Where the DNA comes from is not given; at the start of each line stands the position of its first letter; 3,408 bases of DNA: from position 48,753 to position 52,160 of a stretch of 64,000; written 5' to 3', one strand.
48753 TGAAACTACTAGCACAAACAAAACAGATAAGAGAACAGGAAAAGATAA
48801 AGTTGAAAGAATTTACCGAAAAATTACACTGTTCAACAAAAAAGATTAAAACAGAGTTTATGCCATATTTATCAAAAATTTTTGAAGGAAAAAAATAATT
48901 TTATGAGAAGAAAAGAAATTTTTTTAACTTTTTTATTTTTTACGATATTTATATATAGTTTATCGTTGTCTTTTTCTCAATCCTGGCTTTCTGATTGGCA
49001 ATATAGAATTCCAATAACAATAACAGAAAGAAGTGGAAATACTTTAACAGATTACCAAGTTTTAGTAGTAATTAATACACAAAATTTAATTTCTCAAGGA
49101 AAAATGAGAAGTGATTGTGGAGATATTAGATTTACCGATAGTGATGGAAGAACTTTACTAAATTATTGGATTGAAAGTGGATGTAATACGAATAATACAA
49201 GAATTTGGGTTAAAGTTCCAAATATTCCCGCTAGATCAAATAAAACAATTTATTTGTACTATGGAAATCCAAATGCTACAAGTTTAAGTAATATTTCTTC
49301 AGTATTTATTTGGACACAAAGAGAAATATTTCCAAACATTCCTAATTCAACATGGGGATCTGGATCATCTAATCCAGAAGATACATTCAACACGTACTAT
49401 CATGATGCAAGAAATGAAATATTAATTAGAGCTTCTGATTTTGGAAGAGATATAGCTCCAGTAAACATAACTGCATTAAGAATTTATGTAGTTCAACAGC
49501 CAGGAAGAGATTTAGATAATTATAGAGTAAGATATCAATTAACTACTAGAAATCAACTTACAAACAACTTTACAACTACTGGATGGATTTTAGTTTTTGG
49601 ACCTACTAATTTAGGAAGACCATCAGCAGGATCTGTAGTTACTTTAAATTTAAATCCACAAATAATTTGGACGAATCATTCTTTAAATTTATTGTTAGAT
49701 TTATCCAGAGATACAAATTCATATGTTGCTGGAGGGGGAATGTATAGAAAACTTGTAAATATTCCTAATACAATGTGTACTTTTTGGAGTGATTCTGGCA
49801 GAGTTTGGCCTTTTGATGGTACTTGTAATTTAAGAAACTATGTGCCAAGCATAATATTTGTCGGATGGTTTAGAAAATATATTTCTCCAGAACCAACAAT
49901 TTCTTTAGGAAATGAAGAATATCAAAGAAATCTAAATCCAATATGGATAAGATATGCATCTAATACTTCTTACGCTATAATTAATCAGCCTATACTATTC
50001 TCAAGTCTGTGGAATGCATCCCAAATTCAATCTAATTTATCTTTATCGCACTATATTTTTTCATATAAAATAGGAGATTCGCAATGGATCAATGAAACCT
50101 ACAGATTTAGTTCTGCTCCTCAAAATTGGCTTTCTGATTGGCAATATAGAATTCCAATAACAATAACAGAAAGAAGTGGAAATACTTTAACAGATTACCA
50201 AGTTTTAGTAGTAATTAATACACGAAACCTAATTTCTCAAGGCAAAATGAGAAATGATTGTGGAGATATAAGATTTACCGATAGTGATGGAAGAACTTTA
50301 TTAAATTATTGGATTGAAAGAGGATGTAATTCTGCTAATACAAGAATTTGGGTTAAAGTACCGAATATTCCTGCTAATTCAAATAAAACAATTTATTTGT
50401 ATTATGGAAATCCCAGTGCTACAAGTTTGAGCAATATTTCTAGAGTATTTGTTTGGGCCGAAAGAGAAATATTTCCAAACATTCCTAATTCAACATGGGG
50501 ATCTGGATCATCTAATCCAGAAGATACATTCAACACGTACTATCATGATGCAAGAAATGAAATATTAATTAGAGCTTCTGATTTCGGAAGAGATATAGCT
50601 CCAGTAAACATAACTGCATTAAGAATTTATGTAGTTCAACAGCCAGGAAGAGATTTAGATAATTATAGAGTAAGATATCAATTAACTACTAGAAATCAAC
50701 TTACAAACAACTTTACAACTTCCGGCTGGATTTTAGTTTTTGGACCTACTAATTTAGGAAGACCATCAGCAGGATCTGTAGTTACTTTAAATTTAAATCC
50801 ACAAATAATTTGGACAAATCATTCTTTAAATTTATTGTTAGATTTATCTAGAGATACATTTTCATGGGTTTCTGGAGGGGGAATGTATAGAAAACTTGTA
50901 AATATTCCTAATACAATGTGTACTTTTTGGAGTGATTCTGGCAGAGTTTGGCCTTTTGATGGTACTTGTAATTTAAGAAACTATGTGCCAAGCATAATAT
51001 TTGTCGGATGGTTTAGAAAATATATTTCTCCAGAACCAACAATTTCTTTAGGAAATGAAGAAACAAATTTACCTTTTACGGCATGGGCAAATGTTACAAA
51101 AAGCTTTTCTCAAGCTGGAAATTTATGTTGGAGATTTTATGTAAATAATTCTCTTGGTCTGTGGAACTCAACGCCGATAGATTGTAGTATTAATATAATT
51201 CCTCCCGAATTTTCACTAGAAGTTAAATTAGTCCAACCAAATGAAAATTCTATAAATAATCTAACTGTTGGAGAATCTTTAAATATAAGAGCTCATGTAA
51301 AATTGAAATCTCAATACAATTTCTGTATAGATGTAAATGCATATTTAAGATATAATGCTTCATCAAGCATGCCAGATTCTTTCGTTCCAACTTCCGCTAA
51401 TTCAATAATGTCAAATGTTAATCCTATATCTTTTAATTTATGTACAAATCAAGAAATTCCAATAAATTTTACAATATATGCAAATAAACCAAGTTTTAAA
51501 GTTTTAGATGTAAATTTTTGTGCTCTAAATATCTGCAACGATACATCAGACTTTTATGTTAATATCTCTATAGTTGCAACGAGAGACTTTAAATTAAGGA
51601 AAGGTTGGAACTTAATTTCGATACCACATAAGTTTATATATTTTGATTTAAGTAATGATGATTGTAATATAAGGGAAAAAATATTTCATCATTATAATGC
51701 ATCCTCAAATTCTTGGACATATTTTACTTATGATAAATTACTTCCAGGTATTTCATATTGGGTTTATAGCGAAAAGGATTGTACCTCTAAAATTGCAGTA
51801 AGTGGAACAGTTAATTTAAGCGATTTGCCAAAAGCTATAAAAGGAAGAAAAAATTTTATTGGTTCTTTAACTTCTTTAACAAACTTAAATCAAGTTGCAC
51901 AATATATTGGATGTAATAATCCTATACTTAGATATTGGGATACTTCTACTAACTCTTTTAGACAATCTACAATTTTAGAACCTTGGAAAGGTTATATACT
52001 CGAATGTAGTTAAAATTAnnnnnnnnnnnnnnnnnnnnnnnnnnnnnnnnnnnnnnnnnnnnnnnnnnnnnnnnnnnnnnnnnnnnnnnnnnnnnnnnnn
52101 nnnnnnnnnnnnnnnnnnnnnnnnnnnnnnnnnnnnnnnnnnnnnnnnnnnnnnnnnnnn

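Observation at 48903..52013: Giant secreted protein with a near-perfect 1.14 kb tandem intragenic duplication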

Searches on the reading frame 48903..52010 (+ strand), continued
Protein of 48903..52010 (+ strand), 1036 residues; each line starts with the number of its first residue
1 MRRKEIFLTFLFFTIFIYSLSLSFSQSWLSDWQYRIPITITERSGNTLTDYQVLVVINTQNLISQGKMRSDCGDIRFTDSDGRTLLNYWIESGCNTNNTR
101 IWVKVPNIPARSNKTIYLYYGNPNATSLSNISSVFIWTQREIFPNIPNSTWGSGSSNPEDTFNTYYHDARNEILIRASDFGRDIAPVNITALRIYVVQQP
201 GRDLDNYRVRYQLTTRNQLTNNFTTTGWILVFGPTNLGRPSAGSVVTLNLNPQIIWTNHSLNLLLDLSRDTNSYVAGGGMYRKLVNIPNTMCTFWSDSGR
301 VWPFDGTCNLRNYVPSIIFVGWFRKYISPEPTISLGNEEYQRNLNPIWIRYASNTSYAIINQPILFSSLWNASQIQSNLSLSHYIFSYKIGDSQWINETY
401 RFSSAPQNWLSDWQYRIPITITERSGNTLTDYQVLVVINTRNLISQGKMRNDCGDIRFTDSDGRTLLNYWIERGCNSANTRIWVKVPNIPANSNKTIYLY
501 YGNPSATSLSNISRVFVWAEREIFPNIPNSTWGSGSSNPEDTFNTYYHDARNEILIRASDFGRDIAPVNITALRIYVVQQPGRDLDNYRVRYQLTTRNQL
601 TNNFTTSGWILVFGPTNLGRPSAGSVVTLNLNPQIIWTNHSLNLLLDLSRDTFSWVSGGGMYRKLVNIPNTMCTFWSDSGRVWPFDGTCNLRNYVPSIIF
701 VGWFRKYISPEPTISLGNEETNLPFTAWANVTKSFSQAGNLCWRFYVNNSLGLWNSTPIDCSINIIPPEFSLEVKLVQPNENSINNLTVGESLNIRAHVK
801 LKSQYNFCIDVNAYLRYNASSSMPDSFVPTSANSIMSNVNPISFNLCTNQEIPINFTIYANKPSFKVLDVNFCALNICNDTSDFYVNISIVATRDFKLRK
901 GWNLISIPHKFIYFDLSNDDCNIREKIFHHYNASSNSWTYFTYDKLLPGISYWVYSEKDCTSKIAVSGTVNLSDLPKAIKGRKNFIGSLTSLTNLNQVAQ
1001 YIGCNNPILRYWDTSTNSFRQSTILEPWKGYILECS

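Call 112: search_dna_similar(query=P0070, collection=phages, mode=protein, max_rows=15)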
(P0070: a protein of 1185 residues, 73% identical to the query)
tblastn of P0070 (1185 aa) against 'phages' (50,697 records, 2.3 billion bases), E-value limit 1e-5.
Records with a match: 2; places in all: 2; records where one place covers at least 80% of the query: 0.
Best place of each record, by identity: <60% 2.
By first word of the organism name: Thermus 1; Caudoviricetes 1.
By host as written in the record: Thermus thermophilus HB8 1; Methanomicrobiales 1.
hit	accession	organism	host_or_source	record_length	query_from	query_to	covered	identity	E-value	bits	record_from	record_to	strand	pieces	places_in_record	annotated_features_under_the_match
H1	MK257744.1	Thermus phage YS40_Isch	Thermus thermophilus HB8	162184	327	722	33%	23.1%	4e-8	64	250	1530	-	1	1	hypothetical protein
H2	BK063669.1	Caudoviricetes sp. vir524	Methanomicrobiales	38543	871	971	9%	41.6%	5e-9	67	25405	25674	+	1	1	hypothetical protein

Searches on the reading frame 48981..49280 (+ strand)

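Call 87: search_protein_families(library=phrogs, proteins=[window:48981-49280:+], max_evalue=0.1)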
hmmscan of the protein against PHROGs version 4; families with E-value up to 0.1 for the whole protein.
window:48981-49280:+ (100 aa): 3 families
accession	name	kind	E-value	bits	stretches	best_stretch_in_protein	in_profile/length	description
phrog_27488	-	unknown function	0.016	16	1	14-48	41-73/74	-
phrog_27568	-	unknown function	0.054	14.8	0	65-77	26-38/47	-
phrog_16915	-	unknown function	0.09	13.6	0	55-83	34-61/63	-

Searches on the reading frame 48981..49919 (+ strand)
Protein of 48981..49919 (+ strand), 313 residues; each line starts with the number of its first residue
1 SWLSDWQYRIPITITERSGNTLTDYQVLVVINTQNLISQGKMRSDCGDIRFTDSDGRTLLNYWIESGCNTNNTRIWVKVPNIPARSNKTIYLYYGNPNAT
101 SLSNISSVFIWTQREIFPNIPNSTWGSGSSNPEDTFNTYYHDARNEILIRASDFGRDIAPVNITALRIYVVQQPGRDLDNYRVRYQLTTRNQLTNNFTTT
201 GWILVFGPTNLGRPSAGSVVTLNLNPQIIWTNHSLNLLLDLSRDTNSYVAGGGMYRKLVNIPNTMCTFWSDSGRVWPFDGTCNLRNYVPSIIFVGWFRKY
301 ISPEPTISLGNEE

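Call 106: find_related_loci(query=window:48981-49919:+, collection=viral_contigs, flank=5000)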
Query window:48981-49919:+ (313 aa) in viral_contigs; peptide patterns used: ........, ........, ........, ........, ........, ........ (x = any residue, [..] = any of these).
6 stretches matched a pattern; 1 encode a relative of the query (tblastn E <= 1e-3); 1 distinct loci.
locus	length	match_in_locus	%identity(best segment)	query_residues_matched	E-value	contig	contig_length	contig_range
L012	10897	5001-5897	64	1-313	2e-47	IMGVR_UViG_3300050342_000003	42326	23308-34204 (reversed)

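Call 110: search_protein_families(library=phrogs, proteins=[L012:534-1016:+, L012:1057-2067:+, L012:2391-2852:+, L012:3106-3828:+, L012:3813-5942:+, L012:6905-8410:+, L012:8410-9579:+, L012:9584-10582:+], max_evalue=0.001)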
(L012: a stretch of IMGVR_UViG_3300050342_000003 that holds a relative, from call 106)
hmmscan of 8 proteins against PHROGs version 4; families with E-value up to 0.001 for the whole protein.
L012:534-1016:+ (161 aa): 0 families

L012:1057-2067:+ (337 aa): 2 families
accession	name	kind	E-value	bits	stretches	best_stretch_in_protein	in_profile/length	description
phrog_133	-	head and packaging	0.00055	19.7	1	182-329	518-666/668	head maturation protease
phrog_4523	-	head and packaging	0.00062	19.6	1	183-279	497-587/644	major head and protease protein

L012:2391-2852:+ (154 aa): 0 families

L012:3106-3828:+ (241 aa): 3 families
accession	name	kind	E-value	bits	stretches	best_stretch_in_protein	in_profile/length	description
phrog_25046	-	unknown function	3.3e-07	31.3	0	5-47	45-87/183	-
phrog_4896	-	other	0.0002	21.9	1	2-137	149-287/291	glycerophosphoryl diester phosphodiesterase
phrog_4704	-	tail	0.0006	19.6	1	7-220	18-174/625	tail length tape measure protein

L012:3813-5942:+ (710 aa): 3 families
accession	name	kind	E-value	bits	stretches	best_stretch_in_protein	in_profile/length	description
phrog_11660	-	tail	4e-14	52.3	1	49-148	287-380/1412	tail protein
phrog_3030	-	unknown function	1.3e-09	38.7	1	283-374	157-252/272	-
phrog_692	-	head and packaging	0.00012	22.3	1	255-290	271-306/440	virion structural protein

L012:6905-8410:+ (502 aa): 0 families

L012:8410-9579:+ (390 aa): 1 family
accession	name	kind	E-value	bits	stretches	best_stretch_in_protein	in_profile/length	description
phrog_9983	-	tail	1.3e-06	28.9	1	187-296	139-237/273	tail protein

L012:9584-10582:+ (333 aa): 0 families

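Call 111: search_protein_families(library=phrogs, proteins=[L012:7-501:+, L012:2128-2388:+, L012:2855-3103:+, L012:6529-6900:+], max_evalue=0.01)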
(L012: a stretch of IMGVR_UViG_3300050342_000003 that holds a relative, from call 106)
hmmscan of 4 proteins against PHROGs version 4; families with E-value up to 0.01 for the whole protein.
L012:7-501:+ (165 aa): 1 family
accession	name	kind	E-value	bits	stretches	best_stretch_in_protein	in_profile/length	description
phrog_5918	-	unknown function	0.0019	18.1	1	51-151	137-231/448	-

L012:2128-2388:+ (87 aa): 1 family
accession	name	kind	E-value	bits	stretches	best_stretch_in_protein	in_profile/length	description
phrog_10290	-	unknown function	0.0008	20.6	1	59-82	30-53/64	-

L012:2855-3103:+ (83 aa): 0 families

L012:6529-6900:+ (124 aa): 0 families
